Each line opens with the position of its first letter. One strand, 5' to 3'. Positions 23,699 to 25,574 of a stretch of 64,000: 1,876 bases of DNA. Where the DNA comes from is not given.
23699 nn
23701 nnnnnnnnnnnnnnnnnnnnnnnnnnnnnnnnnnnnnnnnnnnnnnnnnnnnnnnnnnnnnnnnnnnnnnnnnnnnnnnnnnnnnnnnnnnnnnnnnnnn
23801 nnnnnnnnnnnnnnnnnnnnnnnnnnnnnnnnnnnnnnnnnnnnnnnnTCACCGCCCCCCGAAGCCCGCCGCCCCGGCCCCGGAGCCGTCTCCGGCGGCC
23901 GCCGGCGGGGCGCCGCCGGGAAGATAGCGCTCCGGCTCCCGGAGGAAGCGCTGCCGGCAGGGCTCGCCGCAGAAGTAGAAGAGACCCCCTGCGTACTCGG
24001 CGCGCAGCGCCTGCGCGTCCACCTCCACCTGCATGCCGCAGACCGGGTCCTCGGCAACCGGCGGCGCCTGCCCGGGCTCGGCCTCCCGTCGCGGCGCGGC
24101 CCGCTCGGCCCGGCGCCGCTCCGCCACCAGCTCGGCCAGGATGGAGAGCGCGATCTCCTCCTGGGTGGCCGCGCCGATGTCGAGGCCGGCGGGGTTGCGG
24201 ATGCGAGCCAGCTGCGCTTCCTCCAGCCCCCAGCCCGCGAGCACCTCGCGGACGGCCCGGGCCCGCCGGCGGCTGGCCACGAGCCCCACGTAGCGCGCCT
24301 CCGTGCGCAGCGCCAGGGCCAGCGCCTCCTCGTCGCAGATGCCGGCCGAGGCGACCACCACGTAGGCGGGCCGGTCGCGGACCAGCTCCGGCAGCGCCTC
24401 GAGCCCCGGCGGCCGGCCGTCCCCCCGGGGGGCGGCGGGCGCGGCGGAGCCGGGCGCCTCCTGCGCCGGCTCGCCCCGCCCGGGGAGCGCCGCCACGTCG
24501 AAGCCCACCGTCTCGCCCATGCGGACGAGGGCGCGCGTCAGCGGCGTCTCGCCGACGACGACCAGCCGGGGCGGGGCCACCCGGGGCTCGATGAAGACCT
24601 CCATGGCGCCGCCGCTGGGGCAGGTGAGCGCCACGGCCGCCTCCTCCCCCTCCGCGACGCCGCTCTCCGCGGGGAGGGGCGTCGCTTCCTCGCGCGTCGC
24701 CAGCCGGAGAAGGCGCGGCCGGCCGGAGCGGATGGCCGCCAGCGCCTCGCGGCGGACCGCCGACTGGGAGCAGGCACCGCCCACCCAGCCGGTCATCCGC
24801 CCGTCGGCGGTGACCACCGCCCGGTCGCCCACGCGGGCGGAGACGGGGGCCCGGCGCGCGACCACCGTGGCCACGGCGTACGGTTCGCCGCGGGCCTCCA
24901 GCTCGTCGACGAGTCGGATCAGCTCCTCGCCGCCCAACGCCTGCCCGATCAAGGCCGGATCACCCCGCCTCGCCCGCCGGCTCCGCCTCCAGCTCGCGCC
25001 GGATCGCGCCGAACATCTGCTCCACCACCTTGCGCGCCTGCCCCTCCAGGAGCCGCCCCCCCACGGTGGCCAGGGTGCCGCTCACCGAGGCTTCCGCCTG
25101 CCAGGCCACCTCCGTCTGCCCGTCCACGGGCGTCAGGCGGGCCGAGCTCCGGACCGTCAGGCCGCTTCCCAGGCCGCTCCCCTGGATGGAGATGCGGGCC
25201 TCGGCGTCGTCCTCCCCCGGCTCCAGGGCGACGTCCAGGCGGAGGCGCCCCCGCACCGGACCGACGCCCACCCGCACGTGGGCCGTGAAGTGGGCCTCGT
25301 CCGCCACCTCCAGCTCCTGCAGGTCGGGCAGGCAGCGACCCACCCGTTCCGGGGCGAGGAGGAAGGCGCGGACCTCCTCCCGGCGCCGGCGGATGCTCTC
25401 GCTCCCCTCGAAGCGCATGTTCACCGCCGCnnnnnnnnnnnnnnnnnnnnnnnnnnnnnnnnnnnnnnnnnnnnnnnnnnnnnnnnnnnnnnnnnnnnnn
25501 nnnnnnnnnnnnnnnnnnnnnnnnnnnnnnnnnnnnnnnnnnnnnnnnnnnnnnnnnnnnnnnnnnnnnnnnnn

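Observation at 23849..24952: XdhC/CoxI-type chaperone fused to a C-terminal YHS (TRASH-like) metal-binding domain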

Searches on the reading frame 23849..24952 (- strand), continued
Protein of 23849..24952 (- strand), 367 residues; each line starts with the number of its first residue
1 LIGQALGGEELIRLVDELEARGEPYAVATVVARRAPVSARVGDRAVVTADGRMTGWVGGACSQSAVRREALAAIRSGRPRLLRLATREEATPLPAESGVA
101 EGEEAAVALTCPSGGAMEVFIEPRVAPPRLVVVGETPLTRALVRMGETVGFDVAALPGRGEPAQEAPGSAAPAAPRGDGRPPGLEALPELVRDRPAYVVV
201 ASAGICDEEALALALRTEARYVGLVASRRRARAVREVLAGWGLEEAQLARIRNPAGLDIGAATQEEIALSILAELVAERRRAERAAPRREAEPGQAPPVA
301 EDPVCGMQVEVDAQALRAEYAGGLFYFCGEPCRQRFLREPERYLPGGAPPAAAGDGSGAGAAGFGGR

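Call 75: find_encoding_contigs(protein=P0004, flank=8000, max_places=1)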
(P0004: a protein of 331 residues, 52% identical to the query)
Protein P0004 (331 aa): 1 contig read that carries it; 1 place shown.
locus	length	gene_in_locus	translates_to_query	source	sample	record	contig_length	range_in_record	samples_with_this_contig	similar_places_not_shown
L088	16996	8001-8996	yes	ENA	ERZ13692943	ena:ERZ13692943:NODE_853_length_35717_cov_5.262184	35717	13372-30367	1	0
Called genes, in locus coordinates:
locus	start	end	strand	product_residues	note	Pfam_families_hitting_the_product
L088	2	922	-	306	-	-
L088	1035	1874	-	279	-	PF00082:Peptidase_S8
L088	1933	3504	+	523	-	PF00239:Resolvase, PF07508:Recombinase, PF13408:Zn_ribbon_recom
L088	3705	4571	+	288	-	PF00941:FAD_binding_5, PF03450:CO_deh_flav_C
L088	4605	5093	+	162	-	PF00111:Fer2 (weak), PF01799:Fer2_2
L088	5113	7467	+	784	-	PF01315:Ald_Xan_dh_C, PF02738:MoCoBD_1, PF20256:MoCoBD_2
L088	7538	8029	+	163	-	PF10604:Polyketide_cyc2, PF06240:COXG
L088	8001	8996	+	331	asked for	PF02625:XdhC_CoxI, PF13478:XdhC_C, PF04945:YHS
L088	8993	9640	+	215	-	PF12804:NTP_transf_3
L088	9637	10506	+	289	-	PF13191:AAA_16, PF13401:AAA_22, PF00004:AAA, PF07726:AAA_3 (faint), PF07728:AAA_5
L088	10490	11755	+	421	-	PF05762:VWA_CoxE, PF13519:VWA_2 (weak)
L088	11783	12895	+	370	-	PF02625:XdhC_CoxI, PF13478:XdhC_C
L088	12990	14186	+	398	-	PF01590:GAF, PF13185:GAF_2, PF07730:HisKA_3, PF02518:HATPase_c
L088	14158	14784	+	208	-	PF00072:Response_reg, PF00196:GerE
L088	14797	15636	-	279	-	PF05922:Inhibitor_I9 (weak), PF00082:Peptidase_S8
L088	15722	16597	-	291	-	PF10604:Polyketide_cyc2 (weak), PF08327:AHSA1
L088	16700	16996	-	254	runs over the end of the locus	PF01887:SAM_HAT_N, PF20257:SAM_HAT_C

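Call 76: find_encoding_contigs(protein=P0014, flank=8000, max_places=1)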
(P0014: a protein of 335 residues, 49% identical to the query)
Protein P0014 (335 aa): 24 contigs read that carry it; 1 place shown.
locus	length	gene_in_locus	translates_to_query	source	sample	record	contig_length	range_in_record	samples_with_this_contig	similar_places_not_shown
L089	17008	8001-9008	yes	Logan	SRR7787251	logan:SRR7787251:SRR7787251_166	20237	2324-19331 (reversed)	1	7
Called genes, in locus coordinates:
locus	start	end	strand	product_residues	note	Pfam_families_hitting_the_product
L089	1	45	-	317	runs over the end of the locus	?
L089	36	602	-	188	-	PF00881:Nitroreductase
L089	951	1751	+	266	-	PF01883:FeS_assembly_P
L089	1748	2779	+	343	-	PF04909:Amidohydro_2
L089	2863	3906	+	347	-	PF08240:ADH_N, PF00107:ADH_zinc_N, PF13602:ADH_zinc_N_2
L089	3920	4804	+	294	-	PF00941:FAD_binding_5, PF03450:CO_deh_flav_C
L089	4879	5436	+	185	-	PF00111:Fer2 (weak), PF01799:Fer2_2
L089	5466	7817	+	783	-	PF01315:Ald_Xan_dh_C, PF02738:MoCoBD_1, PF20256:MoCoBD_2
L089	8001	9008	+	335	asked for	PF02625:XdhC_CoxI, PF13478:XdhC_C, PF04945:YHS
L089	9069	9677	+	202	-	PF01128:IspD (weak), PF12804:NTP_transf_3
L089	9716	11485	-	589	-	PF00355:Rieske, PF13806:Rieske_2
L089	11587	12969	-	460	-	-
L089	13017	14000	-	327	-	PF02779:Transket_pyr, PF02780:Transketolase_C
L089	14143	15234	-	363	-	PF00676:E1_dh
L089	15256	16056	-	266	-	PF02596:DUF169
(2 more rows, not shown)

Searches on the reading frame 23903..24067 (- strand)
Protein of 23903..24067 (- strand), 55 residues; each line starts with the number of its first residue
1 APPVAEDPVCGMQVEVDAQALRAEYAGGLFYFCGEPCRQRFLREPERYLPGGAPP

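Call 64: search_protein_representatives(protein=window:23903-24067:-)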
Query: 55 residues. Proteins with E-value up to 0.001 (for the whole library): 6399; up to 1e-10: 437; up to 1e-30: 7. The best 150 are listed.
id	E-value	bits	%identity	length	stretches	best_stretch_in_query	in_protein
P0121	7.2e-38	142.6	49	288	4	1-50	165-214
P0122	1.4e-37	141.7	39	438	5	2-49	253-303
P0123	4.9e-37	139.9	42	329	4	3-55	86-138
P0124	1.1e-36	138.9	44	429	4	2-50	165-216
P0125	1.2e-34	132.5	39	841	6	4-52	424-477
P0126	1.4e-33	129.1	41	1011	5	1-50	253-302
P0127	8.8e-31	120.3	48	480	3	1-51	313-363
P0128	7.9e-30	117.3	41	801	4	2-54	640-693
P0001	1.2e-29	116.8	100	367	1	1-55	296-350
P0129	2.2e-28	112.8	41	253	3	3-52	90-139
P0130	3.0e-28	112.4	48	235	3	7-52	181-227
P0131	6.3e-28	111.4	42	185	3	5-53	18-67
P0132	5.8e-27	108.3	44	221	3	2-54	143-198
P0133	1.6e-26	106.9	37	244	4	5-49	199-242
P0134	1.8e-26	106.8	40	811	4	3-49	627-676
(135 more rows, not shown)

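Call 66: search_protein_families(library=pfam, alignment_id=A2, max_evalue=0.00001)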
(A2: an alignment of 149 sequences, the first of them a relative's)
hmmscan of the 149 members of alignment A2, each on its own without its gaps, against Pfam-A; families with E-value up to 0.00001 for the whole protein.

A. member 1, P0121 (288 aa): 2 families
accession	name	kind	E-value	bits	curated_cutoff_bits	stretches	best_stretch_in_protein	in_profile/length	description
PF04945.19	YHS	-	1.2e-42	144.1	30.3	4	107-149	3-44/47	YHS domain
PF24273.1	TRASH_HVO_1752_C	-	1.3e-07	32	27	0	47-79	7-37/47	HVO_1752, C-terminal TRASH domain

B. families by the number of members that match (of 149 scanned): 28 families (the first 25 are shown)
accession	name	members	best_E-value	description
PF04945.19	YHS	149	7.9e-69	YHS domain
PF24273.1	TRASH_HVO_1752_C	135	3.9e-19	HVO_1752, C-terminal TRASH domain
PF06467.20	zf-FCS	63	6.1e-13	MYM-type Zinc finger with FCS sequence motif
PF19335.5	HMBD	34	4.7e-27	Heavy metal binding domain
PF08394.17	Arc_trans_TRASH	33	4.9e-13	Archaeal TRASH domain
PF24461.1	DUF7576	18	2.3e-11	Family of unknown function (DUF7576)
PF12018.13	FAP206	17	7.5e-18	Domain of unknown function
PF16576.10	HlyD_D23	10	6.3e-54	Barrel-sandwich domain of CusB or HlyD membrane-fusion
PF13437.12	HlyD_3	9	2.6e-16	HlyD family secretion protein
PF12156.14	ATPase-cat_bd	8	6.3e-10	Putative metal-binding domain of cation transport ATPase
PF00122.25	E1-E2_ATPase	4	3.7e-57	E1-E2 ATPase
PF00702.32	Hydrolase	4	1.2e-33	haloacid dehalogenase-like hydrolase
PF03773.19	ArsP_1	3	2.3e-58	Predicted permease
PF13478.12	XdhC_C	3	1.4e-19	XdhC Rossmann domain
PF08282.18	Hydrolase_3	3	1.9e-11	haloacid dehalogenase-like hydrolase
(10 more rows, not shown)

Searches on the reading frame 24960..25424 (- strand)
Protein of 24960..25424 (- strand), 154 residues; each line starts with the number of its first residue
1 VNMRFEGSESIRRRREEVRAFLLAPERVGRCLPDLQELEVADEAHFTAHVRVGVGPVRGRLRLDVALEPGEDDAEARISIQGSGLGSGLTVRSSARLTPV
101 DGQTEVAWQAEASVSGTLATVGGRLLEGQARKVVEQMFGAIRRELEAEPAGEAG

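Call 5: search_protein_families(library=pfam, proteins=[window:24960-25424:-], max_evalue=0.01)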
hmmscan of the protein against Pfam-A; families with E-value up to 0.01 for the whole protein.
window:24960-25424:- (154 aa): 3 families
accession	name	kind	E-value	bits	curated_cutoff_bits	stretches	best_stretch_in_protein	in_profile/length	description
PF06240.19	COXG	-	2e-30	105.8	22.2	1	7-145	1-139/140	Carbon monoxide dehydrogenase subunit G (CoxG)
PF10604.15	Polyketide_cyc2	-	6.2e-07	30.2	27.4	1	4-146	3-142/142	Polyketide cyclase / dehydrase and lipid transport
PF09366.15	DUF1997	-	0.0015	19.1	27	1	18-146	2-142/153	Protein of unknown function (DUF1997)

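Call 6: search_protein_families(library=ncbifam, proteins=[window:24960-25424:-], max_evalue=0.01)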
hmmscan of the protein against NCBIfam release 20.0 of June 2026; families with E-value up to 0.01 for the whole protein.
window:24960-25424:- (154 aa): 0 families
